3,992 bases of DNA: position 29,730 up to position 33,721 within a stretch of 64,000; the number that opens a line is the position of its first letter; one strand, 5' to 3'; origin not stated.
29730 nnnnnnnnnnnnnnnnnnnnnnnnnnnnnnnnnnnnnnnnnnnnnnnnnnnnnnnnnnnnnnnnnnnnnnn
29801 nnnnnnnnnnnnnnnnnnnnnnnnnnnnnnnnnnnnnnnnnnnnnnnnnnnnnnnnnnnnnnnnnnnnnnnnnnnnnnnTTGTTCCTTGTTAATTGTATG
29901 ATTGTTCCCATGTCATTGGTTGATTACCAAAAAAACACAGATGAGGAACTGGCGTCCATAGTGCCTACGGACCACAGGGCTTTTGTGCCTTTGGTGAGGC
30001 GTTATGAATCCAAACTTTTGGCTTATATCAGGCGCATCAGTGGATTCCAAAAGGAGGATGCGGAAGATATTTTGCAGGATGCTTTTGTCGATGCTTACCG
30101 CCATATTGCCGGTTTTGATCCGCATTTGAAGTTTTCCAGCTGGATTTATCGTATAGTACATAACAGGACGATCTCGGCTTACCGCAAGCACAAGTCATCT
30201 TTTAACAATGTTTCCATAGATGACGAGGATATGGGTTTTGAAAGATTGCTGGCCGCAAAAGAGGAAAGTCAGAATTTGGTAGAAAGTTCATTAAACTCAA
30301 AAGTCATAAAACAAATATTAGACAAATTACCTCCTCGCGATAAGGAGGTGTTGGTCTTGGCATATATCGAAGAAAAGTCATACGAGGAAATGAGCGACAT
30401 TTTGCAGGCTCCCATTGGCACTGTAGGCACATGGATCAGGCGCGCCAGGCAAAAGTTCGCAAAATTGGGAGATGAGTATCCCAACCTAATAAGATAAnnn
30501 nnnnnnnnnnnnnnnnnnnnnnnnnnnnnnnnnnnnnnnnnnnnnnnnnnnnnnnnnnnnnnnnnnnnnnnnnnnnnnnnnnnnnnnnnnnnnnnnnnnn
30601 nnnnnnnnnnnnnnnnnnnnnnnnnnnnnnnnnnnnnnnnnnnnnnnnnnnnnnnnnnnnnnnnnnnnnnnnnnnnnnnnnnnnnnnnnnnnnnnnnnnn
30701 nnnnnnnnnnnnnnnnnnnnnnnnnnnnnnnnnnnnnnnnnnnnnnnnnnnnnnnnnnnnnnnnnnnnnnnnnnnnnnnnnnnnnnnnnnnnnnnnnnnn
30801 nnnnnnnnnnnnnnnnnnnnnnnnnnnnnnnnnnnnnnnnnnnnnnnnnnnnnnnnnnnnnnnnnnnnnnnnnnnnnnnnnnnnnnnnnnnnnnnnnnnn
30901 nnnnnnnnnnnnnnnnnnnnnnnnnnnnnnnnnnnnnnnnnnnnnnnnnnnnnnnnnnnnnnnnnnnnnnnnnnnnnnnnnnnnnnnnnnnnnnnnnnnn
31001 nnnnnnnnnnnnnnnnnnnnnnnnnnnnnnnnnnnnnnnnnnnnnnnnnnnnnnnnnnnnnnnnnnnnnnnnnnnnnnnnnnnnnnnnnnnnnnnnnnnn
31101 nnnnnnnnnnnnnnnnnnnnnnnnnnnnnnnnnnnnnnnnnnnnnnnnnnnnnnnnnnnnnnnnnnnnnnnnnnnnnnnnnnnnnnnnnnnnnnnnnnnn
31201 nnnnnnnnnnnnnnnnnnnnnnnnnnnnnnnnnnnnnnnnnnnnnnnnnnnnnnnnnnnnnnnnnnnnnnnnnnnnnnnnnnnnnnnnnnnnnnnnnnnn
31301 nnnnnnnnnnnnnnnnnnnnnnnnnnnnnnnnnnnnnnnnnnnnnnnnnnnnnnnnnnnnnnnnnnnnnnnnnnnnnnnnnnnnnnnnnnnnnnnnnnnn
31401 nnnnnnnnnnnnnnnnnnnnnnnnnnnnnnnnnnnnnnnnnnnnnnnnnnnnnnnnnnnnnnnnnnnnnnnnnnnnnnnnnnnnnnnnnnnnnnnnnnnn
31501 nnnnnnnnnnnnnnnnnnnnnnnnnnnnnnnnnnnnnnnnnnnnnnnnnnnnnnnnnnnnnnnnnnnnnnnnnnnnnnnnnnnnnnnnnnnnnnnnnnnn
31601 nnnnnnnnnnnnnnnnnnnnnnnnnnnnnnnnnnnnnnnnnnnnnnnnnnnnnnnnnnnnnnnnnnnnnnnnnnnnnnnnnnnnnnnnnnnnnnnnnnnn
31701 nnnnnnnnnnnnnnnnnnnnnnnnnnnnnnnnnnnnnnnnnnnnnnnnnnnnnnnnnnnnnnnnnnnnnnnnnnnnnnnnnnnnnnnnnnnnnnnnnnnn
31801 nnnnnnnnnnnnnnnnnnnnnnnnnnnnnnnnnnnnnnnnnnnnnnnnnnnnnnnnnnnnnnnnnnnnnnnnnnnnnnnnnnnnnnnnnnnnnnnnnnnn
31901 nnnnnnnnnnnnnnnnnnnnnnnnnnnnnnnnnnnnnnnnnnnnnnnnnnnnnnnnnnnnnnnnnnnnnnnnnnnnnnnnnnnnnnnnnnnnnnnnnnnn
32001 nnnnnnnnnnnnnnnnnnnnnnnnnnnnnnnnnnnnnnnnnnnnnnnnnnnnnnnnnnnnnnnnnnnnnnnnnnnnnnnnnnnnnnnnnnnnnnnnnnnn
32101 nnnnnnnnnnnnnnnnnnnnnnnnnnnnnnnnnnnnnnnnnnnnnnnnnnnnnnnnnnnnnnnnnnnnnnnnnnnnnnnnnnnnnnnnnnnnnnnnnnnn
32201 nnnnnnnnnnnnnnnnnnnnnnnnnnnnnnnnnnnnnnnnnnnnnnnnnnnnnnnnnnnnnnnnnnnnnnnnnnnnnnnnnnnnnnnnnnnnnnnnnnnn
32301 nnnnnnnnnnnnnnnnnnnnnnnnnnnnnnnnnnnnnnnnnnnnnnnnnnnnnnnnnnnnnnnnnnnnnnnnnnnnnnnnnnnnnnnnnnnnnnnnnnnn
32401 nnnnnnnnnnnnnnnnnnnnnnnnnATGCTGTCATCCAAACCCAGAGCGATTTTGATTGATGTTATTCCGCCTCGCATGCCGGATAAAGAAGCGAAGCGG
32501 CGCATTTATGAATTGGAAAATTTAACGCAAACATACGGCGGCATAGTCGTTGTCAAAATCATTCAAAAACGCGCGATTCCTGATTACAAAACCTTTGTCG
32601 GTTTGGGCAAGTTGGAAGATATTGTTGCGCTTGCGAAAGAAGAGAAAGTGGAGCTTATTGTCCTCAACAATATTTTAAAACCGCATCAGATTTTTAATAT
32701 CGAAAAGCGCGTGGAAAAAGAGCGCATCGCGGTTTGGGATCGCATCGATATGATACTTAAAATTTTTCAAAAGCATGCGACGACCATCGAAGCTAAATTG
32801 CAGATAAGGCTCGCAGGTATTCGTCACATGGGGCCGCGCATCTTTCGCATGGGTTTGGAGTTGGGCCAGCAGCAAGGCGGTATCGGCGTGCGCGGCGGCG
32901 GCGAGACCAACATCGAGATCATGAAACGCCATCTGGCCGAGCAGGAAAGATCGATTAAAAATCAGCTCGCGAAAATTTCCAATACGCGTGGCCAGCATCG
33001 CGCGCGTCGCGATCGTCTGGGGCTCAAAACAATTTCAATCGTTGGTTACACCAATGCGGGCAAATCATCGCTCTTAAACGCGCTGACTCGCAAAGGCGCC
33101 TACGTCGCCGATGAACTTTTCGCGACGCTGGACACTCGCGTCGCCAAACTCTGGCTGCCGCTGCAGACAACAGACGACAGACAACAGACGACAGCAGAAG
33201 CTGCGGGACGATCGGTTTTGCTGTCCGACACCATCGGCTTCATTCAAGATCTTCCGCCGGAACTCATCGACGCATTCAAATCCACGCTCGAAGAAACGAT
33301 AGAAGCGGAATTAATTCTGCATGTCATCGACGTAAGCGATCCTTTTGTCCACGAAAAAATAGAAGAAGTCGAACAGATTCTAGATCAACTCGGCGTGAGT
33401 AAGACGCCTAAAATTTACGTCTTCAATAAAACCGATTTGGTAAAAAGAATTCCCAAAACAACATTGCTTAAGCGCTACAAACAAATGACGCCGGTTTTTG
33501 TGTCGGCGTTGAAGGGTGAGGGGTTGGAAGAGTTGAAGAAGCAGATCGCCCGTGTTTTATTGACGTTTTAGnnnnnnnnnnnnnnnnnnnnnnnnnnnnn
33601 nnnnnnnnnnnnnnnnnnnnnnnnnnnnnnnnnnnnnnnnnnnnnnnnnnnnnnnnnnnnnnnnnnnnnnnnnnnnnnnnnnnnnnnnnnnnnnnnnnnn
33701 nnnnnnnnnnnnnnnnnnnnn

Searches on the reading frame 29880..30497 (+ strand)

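Call 43: search_protein_families(library=pfam, proteins=[window:29880-30497:+], max_evalue=0.001)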
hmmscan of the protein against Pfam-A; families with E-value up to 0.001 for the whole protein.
window:29880-30497:+ (205 aa): 3 families
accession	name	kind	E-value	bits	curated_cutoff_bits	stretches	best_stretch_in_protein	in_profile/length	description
PF04542.20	Sigma70_r2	-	4.5e-16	58.8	24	1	38-105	1-69/71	Sigma-70 region 2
PF08281.18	Sigma70_r4_2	-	4e-15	55.6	25.7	1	143-192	4-53/54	Sigma-70, region 4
PF04545.22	Sigma70_r4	-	4.3e-09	36.2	24.1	1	147-192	2-47/50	Sigma-70, region 4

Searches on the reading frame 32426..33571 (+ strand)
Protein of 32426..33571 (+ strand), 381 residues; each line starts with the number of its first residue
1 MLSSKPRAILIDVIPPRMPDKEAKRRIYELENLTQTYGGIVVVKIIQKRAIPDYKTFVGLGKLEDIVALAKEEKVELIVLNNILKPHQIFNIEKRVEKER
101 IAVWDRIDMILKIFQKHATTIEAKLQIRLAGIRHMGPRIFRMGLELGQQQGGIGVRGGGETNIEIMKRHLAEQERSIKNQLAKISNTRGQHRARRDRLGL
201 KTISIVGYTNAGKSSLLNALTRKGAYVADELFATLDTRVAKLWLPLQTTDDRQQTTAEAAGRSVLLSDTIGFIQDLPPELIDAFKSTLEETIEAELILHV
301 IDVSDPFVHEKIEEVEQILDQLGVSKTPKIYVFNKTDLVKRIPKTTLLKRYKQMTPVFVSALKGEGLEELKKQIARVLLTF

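Call 90: search_protein_families(library=pfam, proteins=[window:32426-33571:+], max_evalue=0.00001)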
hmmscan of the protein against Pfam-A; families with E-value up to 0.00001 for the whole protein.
window:32426-33571:+ (381 aa): 4 families
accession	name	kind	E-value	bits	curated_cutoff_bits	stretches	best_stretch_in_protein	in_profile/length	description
PF13167.11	GTP-bdg_N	-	9.9e-21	74.6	25.4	1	26-114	3-88/89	GTP-binding GTPase N-terminal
PF01926.29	MMR_HSR1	-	6.3e-20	71.8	21.9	1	203-335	2-113/113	50S ribosome-binding GTPase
PF16360.10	GTP-bdg_M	-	7.7e-20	71.7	29.5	1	117-195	1-79/79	GTP-binding GTPase Middle Region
PF03193.22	RsgA_GTPase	-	1.1e-07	32.2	30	0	169-223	74-129/174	RsgA GTPase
